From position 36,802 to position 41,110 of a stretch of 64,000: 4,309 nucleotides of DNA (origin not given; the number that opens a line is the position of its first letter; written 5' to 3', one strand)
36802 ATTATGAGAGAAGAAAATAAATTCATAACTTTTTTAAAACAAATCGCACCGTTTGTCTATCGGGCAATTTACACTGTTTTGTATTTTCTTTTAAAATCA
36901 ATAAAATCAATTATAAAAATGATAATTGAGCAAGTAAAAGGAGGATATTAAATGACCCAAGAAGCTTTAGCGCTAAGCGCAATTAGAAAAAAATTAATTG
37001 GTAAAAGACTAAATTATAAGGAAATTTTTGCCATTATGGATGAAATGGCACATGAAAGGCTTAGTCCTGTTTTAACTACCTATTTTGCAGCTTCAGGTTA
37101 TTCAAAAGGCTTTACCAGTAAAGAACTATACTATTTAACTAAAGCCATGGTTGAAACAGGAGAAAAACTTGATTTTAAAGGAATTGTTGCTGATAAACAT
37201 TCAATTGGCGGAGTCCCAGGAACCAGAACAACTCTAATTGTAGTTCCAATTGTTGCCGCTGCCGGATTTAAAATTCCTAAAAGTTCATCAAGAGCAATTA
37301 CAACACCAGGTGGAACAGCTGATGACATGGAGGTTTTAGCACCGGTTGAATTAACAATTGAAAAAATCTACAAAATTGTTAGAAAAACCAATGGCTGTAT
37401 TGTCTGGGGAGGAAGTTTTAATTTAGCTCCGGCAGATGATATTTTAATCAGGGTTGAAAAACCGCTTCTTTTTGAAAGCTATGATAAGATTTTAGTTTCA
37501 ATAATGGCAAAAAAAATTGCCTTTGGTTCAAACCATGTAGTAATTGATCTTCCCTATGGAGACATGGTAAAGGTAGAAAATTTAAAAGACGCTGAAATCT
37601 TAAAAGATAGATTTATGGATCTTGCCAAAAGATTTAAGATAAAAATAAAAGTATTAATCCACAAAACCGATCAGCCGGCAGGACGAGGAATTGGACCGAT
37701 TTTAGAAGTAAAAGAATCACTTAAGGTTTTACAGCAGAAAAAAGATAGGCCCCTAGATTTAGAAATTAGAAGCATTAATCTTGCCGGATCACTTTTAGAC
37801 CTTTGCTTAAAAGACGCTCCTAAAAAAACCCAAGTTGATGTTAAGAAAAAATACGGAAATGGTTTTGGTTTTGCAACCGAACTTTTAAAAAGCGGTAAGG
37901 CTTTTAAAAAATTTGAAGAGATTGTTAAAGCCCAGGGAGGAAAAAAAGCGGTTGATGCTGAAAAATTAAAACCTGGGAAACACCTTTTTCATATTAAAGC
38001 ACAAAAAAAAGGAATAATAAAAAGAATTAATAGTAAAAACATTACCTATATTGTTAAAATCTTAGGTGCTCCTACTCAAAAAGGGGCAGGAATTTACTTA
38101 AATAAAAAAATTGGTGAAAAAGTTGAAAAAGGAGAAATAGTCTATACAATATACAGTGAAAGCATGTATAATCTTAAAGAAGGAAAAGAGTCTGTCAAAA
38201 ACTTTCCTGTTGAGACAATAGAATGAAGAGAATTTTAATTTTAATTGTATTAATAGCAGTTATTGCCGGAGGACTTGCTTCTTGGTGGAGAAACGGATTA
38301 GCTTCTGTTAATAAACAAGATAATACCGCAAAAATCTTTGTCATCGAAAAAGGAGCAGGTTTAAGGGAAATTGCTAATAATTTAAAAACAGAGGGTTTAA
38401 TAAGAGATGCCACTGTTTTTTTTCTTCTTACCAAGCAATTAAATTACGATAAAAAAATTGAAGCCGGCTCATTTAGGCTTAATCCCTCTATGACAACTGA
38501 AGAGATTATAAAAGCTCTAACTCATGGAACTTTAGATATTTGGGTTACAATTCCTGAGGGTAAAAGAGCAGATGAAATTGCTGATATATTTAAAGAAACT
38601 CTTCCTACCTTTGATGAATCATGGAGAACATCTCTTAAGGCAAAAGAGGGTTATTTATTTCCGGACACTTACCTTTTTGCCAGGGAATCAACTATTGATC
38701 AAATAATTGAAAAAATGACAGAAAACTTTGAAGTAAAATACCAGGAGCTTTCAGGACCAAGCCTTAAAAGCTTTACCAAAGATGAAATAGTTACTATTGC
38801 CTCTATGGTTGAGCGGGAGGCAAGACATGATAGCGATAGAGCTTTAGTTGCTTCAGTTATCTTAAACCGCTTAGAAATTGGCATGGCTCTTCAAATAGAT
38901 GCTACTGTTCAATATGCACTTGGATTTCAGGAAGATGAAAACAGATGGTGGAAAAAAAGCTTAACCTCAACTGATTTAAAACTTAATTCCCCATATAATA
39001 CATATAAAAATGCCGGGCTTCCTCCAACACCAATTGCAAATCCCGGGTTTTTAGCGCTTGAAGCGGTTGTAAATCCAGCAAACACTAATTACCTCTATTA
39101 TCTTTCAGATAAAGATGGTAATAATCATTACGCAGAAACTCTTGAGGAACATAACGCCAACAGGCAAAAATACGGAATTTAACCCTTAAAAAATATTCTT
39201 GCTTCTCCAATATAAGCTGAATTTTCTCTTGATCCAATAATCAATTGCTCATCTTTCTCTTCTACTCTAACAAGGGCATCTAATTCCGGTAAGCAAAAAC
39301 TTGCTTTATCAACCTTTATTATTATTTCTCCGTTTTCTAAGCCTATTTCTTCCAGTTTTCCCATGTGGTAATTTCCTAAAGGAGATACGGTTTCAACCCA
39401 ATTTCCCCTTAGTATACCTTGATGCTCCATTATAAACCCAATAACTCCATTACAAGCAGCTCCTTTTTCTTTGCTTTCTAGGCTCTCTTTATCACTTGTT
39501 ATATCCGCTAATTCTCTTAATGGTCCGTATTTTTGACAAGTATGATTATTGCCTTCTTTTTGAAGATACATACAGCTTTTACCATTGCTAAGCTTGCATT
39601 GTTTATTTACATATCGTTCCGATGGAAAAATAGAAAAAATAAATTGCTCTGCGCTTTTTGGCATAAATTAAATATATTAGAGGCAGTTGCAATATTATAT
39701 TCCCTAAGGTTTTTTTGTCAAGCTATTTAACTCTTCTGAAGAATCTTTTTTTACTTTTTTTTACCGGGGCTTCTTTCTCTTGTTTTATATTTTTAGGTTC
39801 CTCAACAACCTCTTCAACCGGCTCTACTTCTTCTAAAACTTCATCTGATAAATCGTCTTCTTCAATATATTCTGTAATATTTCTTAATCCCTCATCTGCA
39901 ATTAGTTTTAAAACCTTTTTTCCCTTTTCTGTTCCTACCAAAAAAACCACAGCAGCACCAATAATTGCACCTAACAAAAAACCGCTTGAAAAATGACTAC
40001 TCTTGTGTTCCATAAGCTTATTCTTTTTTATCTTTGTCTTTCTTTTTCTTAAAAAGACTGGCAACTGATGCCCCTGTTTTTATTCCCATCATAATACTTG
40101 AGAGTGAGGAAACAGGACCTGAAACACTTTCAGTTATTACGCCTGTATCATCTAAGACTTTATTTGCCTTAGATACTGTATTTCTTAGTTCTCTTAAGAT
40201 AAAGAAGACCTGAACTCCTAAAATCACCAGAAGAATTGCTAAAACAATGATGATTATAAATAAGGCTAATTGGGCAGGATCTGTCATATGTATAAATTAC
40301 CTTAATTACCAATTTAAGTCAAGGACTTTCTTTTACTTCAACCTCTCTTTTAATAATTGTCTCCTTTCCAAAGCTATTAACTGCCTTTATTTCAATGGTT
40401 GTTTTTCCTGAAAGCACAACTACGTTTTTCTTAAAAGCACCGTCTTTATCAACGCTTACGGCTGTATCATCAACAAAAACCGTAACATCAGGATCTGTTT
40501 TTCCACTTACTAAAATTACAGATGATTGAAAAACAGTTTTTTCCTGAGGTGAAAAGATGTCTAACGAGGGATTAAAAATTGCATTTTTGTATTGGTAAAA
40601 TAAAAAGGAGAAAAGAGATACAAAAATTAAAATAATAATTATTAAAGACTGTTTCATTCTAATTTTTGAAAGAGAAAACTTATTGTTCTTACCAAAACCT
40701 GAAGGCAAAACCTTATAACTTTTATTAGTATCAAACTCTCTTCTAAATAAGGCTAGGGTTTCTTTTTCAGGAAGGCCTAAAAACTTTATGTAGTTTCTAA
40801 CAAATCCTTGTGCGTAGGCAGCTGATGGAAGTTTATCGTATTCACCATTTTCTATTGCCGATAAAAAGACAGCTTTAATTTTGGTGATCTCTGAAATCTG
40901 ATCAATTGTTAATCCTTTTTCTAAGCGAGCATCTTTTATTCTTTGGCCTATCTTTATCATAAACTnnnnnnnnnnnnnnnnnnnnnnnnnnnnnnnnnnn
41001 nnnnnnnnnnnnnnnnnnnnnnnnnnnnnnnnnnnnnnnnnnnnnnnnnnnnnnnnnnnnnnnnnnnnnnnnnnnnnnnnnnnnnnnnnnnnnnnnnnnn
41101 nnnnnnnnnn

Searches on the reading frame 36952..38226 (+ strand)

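Call 61: search_protein_families(library=pfam, proteins=[window:36952-38226:+], max_evalue=0.0001)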
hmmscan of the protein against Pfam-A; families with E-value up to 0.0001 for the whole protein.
window:36952-38226:+ (424 aa): 3 families
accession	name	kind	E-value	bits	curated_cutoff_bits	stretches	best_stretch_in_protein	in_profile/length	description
PF07831.19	PYNP_C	-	3.7e-12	46.2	27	1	356-415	2-68/75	Pyrimidine nucleoside phosphorylase C-terminal domain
PF00591.27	Glycos_transf_3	-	4.3e-11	43.4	27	1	78-317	3-252/253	Glycosyl transferase family, a/b domain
PF02885.22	Glycos_trans_3N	-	7.4e-10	38.9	26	1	9-70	2-63/63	Glycosyl transferase family, helical bundle domain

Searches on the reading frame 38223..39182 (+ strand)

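Call 61: search_protein_families(library=pfam, proteins=[window:38223-39182:+], max_evalue=0.0001)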
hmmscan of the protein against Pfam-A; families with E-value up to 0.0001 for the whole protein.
window:38223-39182:+ (319 aa): 1 family
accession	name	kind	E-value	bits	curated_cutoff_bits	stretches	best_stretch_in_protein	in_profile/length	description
PF02618.21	YceG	-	1.1e-85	288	32.4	1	39-316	1-275/275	YceG-like family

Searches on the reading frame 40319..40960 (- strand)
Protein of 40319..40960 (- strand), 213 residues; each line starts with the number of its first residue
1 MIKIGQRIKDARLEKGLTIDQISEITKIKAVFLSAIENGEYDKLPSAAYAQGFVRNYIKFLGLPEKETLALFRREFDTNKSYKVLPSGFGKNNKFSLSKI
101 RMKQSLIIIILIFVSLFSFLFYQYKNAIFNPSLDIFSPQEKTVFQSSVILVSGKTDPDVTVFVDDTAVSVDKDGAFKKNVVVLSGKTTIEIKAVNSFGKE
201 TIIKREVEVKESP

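Call 61: search_protein_families(library=pfam, proteins=[window:40319-40960:-], max_evalue=0.0001)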
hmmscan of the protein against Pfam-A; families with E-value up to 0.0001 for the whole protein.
window:40319-40960:- (213 aa): 4 families
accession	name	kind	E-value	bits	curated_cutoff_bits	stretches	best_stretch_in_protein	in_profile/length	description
PF13413.12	HTH_25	-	2.5e-20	72.5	24.6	1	9-67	3-61/62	Helix-turn-helix domain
PF09136.16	Glucodextran_B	-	2.3e-10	40.7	27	1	131-210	1-82/83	Glucodextranase, domain B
PF12844.13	HTH_19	-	7.6e-10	39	30.2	1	5-69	1-59/64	Helix-turn-helix domain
PF01381.28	HTH_3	-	4.6e-05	23.8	23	0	8-42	1-33/55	Helix-turn-helix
